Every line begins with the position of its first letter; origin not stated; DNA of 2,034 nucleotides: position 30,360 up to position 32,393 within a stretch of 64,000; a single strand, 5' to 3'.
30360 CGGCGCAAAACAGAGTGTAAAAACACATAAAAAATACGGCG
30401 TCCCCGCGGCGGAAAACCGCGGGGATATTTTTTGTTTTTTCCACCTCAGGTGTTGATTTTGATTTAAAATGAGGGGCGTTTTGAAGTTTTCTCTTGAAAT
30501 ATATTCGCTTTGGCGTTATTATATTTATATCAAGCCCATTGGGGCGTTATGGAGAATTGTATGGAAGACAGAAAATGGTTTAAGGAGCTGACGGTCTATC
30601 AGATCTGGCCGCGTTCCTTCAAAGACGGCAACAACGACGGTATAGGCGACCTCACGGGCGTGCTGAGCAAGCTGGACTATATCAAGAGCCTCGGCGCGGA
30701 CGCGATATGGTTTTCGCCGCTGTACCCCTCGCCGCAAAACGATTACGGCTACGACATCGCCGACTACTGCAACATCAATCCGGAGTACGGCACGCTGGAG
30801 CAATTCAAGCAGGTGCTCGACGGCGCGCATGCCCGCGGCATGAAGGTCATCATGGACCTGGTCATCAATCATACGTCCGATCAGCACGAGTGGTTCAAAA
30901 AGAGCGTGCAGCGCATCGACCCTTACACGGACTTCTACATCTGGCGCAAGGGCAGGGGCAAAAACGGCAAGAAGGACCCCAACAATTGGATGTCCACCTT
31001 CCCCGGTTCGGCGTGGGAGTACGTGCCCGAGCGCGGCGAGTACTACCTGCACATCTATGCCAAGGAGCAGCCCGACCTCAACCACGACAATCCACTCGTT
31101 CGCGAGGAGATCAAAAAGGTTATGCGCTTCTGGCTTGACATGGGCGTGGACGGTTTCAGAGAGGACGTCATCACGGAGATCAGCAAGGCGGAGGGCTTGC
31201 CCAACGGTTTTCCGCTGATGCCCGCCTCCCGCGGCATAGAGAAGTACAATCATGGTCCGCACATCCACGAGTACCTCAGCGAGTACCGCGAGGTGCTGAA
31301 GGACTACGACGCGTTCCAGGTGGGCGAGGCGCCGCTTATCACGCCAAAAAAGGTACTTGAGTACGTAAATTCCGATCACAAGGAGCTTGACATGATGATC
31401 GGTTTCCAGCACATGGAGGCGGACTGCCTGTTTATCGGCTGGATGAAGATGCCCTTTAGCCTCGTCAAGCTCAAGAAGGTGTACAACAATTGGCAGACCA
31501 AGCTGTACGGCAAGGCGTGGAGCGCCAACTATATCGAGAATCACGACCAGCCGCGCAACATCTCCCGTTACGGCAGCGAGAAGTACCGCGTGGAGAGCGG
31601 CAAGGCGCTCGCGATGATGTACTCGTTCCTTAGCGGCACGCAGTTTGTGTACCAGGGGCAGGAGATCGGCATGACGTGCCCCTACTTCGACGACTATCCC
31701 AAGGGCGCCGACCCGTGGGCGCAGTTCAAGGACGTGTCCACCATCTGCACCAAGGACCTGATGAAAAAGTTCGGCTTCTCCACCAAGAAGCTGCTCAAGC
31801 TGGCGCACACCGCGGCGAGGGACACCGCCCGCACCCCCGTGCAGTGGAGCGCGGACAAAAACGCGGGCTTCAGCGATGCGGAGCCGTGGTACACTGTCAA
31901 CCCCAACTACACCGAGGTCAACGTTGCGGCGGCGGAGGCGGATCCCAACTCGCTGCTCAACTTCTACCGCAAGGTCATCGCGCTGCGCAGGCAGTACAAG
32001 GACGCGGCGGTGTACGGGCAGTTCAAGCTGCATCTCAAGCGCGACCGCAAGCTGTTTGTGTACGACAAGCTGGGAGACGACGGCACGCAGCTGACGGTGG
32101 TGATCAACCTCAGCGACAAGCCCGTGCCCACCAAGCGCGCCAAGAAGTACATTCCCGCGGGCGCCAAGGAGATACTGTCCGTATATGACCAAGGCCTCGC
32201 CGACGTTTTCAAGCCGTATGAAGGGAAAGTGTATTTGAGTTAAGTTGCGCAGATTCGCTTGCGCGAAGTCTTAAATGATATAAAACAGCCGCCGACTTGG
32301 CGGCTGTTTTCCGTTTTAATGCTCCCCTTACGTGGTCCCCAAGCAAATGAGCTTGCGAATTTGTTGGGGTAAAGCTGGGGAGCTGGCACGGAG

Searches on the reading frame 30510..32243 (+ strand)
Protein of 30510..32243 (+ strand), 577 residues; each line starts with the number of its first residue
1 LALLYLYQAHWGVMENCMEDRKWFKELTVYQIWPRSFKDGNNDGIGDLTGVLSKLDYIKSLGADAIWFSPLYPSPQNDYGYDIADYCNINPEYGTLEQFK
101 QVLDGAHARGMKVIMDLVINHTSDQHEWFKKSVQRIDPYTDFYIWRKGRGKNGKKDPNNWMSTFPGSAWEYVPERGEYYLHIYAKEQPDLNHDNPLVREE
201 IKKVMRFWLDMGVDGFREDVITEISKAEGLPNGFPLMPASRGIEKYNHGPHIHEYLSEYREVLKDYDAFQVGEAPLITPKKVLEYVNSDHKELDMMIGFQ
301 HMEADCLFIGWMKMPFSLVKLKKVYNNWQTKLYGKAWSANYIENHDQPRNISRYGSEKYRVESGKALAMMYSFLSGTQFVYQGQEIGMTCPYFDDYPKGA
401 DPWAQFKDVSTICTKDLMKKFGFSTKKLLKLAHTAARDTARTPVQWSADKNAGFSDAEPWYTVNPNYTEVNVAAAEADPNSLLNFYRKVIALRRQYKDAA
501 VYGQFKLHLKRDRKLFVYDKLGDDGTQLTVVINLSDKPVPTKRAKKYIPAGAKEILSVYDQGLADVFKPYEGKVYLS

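Call 6: search_protein_families(library=pfam, proteins=[window:30510-32243:+])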
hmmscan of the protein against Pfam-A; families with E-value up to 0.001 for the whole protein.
window:30510-32243:+ (577 aa): 2 families
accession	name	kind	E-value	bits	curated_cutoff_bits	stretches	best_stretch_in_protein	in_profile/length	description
PF00128.31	Alpha-amylase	-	1.5e-143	479.8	22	1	31-498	1-441/446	Alpha amylase, catalytic domain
PF11941.14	DUF3459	-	0.00022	22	22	1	485-542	1-59/90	Domain of unknown function (DUF3459)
